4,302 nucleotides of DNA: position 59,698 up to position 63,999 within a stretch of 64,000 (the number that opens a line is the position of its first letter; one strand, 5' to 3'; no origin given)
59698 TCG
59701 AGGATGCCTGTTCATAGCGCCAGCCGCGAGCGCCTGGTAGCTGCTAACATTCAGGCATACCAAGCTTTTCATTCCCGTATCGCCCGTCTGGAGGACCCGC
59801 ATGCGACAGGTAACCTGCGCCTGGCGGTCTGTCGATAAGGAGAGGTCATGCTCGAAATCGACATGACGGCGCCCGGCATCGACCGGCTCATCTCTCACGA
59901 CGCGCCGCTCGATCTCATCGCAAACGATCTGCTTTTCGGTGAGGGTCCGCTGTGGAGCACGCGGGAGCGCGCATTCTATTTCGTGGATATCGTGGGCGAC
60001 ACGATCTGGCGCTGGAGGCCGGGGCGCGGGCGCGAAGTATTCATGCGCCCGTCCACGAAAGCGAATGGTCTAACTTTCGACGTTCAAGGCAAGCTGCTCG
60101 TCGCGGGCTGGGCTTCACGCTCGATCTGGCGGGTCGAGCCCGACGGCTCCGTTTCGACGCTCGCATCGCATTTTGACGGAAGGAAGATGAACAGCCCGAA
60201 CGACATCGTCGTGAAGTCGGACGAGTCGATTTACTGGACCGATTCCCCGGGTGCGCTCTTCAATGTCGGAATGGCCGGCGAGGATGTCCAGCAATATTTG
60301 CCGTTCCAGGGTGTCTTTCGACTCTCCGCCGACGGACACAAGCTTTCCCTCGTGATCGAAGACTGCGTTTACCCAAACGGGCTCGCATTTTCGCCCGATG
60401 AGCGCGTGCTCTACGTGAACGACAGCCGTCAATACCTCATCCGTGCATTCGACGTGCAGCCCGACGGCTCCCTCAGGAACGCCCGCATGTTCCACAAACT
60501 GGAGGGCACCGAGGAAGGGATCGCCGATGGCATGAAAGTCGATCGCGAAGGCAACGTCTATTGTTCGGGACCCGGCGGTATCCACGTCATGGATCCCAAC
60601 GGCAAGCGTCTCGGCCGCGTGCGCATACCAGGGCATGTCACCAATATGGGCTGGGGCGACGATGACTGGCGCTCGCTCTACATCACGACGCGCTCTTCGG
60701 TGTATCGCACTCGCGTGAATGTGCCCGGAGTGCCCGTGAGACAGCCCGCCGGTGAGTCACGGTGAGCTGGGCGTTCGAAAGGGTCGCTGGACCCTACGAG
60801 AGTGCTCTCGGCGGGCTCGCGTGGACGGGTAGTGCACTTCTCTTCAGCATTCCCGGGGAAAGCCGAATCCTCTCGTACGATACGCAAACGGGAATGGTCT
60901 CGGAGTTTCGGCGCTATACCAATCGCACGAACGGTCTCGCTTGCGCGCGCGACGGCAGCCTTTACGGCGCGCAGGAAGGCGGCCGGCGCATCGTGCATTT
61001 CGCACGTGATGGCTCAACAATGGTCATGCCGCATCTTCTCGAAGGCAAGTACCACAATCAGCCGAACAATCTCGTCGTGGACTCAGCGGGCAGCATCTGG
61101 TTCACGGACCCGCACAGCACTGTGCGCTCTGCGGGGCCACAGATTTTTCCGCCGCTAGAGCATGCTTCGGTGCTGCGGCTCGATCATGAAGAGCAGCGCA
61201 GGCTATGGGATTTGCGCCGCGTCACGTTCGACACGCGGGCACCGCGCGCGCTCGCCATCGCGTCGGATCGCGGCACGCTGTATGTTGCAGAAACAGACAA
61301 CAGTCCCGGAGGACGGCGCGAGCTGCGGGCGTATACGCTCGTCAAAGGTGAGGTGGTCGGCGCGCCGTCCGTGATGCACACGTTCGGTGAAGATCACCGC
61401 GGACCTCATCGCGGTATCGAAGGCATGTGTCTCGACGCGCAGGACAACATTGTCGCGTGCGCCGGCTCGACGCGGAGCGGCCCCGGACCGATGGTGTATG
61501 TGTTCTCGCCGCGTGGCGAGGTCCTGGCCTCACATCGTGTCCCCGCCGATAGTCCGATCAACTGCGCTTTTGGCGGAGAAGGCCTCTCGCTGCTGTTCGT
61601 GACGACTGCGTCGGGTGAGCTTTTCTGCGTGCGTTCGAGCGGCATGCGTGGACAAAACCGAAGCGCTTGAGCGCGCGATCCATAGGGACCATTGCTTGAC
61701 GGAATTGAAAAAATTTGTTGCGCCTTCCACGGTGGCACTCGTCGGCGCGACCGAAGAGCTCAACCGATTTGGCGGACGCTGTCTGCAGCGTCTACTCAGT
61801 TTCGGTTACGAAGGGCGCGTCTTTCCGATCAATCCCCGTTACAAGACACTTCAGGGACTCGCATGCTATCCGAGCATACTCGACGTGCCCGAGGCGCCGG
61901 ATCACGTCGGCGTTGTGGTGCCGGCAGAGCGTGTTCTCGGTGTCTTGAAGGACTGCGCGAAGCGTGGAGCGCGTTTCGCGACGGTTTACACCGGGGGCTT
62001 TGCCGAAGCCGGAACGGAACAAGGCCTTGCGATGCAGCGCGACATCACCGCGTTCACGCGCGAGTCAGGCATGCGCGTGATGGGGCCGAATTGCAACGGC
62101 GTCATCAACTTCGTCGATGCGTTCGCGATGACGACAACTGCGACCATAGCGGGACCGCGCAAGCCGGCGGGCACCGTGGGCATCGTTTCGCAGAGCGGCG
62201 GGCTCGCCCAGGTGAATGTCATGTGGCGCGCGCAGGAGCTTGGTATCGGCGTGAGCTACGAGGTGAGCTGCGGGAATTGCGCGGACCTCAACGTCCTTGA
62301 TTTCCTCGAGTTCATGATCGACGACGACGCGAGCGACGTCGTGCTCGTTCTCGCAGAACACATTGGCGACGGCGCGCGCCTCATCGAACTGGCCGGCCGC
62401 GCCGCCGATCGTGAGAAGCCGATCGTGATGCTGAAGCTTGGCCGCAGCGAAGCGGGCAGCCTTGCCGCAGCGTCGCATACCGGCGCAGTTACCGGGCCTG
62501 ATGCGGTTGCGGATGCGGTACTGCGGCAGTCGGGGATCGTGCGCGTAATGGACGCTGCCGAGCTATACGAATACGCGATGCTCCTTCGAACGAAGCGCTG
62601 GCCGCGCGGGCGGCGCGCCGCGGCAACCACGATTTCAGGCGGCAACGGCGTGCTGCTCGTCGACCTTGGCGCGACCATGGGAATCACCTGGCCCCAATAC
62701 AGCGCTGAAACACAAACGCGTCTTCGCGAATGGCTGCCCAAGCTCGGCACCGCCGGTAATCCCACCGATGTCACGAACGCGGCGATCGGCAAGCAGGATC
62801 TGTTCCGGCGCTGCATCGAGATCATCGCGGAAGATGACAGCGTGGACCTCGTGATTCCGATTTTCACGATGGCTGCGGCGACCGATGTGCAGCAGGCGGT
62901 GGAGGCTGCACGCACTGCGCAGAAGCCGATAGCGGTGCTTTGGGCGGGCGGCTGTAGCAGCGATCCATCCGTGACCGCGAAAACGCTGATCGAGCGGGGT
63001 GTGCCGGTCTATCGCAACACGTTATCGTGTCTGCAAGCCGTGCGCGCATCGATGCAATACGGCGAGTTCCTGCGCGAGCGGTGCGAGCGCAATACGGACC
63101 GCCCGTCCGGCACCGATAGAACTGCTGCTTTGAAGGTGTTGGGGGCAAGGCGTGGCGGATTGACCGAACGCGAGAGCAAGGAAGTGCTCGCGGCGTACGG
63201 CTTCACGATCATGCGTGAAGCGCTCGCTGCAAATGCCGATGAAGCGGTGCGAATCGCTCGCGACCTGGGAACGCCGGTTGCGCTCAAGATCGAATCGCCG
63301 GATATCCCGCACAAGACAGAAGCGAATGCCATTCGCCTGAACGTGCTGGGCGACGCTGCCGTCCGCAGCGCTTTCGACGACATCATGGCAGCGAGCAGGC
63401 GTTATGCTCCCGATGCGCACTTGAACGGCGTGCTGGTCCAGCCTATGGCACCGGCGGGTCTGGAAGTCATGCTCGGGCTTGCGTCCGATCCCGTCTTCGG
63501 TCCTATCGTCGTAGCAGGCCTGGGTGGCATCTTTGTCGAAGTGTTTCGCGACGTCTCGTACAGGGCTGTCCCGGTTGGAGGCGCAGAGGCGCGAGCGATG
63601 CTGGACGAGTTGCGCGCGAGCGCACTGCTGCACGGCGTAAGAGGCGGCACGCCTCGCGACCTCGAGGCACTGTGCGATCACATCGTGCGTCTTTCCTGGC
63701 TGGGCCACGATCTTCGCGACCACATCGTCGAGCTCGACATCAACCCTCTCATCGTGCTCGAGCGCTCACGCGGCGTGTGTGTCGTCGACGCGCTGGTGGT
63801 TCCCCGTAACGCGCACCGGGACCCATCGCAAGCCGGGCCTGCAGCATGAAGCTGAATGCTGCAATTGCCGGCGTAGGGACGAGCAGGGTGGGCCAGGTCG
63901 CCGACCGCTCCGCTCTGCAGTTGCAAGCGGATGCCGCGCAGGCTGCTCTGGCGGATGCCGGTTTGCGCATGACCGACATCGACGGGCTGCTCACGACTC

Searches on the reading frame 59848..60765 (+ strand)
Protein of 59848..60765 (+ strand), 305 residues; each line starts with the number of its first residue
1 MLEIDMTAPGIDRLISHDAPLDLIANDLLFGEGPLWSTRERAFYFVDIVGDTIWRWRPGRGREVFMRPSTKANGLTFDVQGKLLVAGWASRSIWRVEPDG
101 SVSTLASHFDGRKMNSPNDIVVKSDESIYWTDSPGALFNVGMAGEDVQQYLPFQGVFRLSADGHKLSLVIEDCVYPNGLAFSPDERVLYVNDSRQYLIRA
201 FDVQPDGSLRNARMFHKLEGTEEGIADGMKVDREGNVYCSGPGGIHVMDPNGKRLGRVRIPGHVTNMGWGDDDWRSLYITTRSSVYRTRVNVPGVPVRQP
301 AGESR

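Call 45: search_protein_families(library=pfam, proteins=[window:59848-60765:+], max_evalue=0.00001)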
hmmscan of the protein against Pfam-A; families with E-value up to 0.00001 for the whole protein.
window:59848-60765:+ (305 aa): 1 family
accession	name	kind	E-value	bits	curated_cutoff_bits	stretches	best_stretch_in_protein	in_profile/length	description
PF08450.18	SGL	-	4.9e-51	174.1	26.3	1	30-281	1-244/246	SMP-30/Gluconolactonase/LRE-like region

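Call 64: find_encoding_contigs(protein=window:59848-60765:+, flank=10000, max_places=4)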
Protein window:59848-60765:+ (305 aa): no gene with exactly this product is on record in the collection.

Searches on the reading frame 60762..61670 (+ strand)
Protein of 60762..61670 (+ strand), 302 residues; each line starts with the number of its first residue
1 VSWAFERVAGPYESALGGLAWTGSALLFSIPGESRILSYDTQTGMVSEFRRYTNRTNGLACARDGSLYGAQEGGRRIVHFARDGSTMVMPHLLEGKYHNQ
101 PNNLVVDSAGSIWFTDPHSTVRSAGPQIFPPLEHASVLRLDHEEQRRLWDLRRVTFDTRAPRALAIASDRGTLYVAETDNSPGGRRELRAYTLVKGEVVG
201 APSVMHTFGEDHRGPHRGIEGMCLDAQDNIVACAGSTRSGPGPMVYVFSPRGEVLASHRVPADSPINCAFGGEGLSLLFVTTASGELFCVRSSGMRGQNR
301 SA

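Call 45: search_protein_families(library=pfam, proteins=[window:60762-61670:+], max_evalue=0.00001)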
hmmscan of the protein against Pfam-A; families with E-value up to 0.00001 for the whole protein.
window:60762-61670:+ (302 aa): 1 family
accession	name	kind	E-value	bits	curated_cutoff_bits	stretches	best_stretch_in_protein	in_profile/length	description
PF08450.18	SGL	-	6.8e-27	95.1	26.3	1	26-283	14-245/246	SMP-30/Gluconolactonase/LRE-like region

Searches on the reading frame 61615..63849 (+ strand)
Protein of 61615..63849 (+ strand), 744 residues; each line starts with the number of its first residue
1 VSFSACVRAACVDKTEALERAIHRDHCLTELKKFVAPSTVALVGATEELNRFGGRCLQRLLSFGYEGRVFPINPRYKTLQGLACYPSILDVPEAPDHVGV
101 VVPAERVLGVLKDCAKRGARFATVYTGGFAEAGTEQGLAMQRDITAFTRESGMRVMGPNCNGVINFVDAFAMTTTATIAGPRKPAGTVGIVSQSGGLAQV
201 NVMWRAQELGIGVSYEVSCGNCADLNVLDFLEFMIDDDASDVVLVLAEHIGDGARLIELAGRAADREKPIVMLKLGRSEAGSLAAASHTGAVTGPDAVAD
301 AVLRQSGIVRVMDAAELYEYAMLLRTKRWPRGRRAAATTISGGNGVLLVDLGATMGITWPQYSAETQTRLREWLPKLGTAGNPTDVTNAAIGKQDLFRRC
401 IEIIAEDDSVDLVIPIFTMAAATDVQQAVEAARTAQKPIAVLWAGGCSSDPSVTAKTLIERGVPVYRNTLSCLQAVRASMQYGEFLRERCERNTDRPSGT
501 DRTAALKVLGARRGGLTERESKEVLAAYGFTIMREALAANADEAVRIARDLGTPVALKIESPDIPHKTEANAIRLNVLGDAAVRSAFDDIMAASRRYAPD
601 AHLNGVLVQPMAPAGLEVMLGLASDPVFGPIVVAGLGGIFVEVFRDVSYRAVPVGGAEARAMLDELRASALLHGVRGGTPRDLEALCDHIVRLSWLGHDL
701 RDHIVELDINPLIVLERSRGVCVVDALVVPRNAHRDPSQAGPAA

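Call 45: search_protein_families(library=pfam, proteins=[window:61615-63849:+], max_evalue=0.00001)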
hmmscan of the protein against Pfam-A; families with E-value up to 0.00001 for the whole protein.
window:61615-63849:+ (744 aa): 4 families
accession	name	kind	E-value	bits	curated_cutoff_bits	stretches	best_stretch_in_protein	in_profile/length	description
PF13549.11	ATP-grasp_5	-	1.5e-72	244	27.6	1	508-728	2-219/221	ATP-grasp domain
PF13607.11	Succ_CoA_lig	-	3.6e-43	147.1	27.4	1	185-324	1-138/138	Succinyl-CoA ligase like flavodoxin domain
PF13380.12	CoA_binding_2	-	1.3e-22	80.8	22.8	1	39-164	2-114/116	CoA binding domain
PF19045.5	Ligase_CoA_2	-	2.1e-06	28.3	23.7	1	339-471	5-142/162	Ligase-CoA domain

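Call 63: find_encoding_contigs(protein=window:61696-63849:+, flank=10000, max_places=3)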
Protein window:61696-63849:+ (717 aa): no gene with exactly this product is on record in the collection.
